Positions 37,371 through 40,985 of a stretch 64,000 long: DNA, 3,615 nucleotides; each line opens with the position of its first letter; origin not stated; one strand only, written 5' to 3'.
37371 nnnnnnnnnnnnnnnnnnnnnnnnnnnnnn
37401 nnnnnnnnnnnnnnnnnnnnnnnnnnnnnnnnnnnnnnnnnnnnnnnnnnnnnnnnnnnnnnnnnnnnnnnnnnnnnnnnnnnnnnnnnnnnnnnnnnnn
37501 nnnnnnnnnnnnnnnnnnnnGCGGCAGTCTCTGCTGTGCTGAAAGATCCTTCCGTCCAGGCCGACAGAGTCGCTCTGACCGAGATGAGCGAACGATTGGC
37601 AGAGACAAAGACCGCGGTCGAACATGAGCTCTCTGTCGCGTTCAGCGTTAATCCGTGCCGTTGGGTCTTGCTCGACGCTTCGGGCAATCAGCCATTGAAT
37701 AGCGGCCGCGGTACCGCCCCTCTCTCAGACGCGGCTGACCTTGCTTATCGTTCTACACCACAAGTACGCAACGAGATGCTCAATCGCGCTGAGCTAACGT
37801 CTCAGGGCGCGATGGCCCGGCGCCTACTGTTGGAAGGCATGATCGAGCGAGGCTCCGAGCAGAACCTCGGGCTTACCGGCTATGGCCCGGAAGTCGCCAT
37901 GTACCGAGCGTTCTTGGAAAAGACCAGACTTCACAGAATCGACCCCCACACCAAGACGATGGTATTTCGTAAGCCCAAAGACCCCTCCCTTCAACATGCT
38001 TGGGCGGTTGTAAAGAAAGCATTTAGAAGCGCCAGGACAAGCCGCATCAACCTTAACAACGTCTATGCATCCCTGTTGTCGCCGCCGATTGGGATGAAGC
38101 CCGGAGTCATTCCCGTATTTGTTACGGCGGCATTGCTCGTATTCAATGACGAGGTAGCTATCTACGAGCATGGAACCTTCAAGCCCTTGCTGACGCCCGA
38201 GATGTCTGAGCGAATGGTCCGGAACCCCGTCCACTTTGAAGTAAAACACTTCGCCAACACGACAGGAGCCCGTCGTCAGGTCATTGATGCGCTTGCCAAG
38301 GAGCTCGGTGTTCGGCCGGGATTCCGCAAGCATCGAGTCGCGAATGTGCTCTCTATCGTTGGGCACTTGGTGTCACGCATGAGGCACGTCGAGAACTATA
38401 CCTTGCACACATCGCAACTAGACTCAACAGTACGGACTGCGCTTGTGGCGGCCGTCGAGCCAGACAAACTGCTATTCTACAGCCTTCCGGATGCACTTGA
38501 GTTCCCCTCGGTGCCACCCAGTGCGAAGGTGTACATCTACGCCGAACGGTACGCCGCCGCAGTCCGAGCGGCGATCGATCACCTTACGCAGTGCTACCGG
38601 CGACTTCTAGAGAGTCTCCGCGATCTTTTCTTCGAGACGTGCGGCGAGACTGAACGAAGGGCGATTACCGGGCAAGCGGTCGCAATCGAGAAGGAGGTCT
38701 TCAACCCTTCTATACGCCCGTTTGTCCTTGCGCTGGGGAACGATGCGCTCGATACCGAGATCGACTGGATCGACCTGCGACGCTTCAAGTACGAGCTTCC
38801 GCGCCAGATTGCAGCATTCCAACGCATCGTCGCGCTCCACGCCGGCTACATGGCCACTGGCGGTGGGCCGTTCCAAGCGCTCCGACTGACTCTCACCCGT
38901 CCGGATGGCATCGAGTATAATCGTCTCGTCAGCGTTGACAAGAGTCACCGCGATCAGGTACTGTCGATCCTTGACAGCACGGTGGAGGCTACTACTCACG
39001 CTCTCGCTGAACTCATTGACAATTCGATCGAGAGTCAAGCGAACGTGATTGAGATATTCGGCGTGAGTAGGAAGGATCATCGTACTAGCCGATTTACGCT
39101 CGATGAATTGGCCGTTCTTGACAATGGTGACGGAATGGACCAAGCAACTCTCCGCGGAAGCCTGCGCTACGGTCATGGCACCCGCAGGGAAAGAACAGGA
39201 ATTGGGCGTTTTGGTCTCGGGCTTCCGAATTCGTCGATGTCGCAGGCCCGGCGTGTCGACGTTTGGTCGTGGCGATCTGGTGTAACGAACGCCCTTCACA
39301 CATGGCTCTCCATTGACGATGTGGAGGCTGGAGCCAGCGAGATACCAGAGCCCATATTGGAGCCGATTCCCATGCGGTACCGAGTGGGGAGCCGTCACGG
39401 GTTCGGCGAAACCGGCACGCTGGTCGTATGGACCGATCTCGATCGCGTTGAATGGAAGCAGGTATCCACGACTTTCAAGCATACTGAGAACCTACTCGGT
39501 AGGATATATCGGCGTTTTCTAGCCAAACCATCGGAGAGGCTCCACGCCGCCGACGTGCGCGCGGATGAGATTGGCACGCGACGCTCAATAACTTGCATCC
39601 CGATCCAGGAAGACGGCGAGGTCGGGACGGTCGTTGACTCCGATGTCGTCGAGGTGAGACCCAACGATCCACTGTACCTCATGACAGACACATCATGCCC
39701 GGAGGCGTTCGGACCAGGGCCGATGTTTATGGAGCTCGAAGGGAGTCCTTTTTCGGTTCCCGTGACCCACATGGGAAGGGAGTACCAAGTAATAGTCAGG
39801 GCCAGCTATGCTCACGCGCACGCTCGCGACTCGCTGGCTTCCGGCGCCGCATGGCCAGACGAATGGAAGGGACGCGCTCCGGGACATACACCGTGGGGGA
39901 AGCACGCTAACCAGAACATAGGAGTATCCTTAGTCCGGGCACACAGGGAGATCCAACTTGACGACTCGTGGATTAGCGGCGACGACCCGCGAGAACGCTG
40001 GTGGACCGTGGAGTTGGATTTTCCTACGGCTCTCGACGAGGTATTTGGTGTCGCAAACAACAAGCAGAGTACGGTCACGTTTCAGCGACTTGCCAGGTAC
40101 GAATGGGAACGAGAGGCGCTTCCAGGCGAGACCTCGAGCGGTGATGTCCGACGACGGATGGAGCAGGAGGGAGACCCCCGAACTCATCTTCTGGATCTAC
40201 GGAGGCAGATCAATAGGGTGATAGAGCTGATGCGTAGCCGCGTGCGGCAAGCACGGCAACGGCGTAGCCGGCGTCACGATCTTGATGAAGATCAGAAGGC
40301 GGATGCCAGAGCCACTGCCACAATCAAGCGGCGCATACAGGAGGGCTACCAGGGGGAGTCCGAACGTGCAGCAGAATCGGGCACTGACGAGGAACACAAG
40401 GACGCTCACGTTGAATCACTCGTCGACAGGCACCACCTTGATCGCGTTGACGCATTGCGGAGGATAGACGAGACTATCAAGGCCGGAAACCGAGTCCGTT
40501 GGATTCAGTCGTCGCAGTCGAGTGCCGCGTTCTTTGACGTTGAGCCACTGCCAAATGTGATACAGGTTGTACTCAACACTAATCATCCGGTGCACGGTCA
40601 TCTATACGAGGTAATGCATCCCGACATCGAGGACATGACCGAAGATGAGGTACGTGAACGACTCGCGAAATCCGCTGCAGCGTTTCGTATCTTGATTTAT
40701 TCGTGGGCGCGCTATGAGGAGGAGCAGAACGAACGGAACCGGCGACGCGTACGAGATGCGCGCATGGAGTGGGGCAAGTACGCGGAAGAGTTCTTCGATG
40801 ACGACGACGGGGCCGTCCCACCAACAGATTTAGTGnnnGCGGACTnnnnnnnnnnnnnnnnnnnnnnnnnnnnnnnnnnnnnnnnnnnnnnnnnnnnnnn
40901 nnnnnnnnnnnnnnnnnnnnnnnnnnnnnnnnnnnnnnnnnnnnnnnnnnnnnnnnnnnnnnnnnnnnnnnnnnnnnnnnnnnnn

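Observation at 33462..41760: Candidate undescribed defence operon: cysteine desulfurase, DUF4007, P-loop-GHKL giant ATPase and PLD nuclease, with no DndC/SspD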

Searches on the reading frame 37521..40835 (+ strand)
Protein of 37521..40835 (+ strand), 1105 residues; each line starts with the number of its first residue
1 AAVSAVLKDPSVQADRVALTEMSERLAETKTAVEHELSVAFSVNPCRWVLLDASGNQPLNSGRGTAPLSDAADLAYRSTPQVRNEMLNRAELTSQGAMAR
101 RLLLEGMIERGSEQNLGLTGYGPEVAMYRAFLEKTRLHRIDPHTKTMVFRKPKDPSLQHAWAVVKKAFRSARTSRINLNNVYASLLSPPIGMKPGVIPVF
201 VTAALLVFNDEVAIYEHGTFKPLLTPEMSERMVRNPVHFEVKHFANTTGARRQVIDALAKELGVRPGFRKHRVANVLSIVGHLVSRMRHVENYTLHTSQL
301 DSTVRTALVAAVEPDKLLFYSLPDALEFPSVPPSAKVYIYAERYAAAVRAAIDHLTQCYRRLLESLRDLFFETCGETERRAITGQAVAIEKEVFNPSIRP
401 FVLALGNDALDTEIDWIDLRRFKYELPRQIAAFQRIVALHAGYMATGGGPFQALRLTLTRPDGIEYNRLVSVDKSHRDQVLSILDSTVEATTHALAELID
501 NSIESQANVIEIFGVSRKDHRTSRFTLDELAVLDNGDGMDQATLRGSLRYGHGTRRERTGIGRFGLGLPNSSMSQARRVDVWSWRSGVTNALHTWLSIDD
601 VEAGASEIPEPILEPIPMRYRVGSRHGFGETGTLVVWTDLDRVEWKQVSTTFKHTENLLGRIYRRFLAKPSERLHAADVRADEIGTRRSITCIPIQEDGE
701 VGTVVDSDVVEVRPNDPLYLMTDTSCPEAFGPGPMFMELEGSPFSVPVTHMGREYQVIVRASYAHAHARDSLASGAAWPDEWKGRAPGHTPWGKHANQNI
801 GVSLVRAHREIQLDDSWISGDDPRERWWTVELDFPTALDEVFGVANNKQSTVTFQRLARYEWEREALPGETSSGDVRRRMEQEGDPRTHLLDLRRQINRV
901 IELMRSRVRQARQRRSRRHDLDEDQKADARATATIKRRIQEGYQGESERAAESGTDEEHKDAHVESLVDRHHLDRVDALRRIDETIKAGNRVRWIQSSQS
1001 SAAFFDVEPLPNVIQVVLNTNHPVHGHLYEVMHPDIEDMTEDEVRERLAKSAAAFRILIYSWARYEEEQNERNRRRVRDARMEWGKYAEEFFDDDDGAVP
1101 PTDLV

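Call 87: search_protein_representatives(protein=window:37521-40835:+)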
Query: 1105 residues. Proteins with E-value up to 0.001 (for the whole library): 4691; up to 1e-10: 2542; up to 1e-30: 856. The best 150 are listed.
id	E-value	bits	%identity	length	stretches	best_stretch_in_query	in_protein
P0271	3.8e-218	743.4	54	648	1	479-1100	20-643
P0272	4.9e-165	567.6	73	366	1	479-826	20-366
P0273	5.7e-161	554.1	57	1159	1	1-491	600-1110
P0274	9.5e-147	507.0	46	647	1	478-1093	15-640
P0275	2.1e-136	472.7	44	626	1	480-1096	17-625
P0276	4.1e-132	458.6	50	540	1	14-490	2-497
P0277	4.6e-131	455.1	41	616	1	480-1095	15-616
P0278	1.1e-129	450.5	72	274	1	597-863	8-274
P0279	1.0e-127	444.0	50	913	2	1-408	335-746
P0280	8.0e-127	441.0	72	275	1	831-1105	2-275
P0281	2.8e-123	429.3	45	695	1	1-489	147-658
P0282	3.6e-121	422.3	73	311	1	481-746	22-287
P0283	3.7e-117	409.0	40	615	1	482-1096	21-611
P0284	3.1e-115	402.7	42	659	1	489-1102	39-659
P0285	8.4e-112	391.3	40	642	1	487-1092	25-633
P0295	1.7e-105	370.5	44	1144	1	3-480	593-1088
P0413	1.4e-65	238.3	32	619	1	480-1088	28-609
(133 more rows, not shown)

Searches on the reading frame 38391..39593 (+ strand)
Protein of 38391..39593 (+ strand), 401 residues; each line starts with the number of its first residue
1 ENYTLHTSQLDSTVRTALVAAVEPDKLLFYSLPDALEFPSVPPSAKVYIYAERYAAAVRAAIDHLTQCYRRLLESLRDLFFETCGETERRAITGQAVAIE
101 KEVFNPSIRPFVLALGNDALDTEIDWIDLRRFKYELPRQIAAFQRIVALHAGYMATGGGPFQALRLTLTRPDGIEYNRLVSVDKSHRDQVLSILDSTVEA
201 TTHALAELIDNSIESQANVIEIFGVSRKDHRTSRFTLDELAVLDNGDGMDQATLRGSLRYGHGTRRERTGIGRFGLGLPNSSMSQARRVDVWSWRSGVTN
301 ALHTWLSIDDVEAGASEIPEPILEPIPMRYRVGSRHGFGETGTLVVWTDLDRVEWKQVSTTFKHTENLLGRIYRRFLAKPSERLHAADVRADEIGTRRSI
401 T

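Call 39: find_homologous_proteins(query=window:38391-39593:+, max_evalue=0.00001)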
Query window:38391-39593:+ (401 aa): 1672 proteins with E <= 0.00001 among 8000 candidates; the best 120 are listed.
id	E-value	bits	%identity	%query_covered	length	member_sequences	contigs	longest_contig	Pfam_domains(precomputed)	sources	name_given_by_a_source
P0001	1.3e-124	434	92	54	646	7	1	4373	PF13589.13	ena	-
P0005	2.2e-109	384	83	53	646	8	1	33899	PF13589.13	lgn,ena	-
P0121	8.6e-109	382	81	54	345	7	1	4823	PF13589.13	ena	-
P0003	4.0e-108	380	82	53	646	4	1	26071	PF13589.13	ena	-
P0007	6.2e-108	379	82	53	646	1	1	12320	PF13589.13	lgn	-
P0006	5.0e-107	376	80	53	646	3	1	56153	PF13589.13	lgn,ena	-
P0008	2.2e-106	374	78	55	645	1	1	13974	PF13589.13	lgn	-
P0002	1.4e-104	368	83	52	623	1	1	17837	PF13589.13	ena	-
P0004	3.6e-103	364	80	53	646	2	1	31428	PF13589.13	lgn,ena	-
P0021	9.1e-102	359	78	53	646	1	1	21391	PF02518.32,PF13589.13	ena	-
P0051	2.0e-101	358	77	53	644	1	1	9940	PF13589.13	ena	-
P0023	3.5e-101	357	78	53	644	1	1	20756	PF13589.13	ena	-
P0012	4.1e-101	357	78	53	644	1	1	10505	PF13589.13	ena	-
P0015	4.6e-101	357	78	53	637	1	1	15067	PF13589.13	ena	-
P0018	5.5e-101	356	78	53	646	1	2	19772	PF02518.32,PF13589.13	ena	-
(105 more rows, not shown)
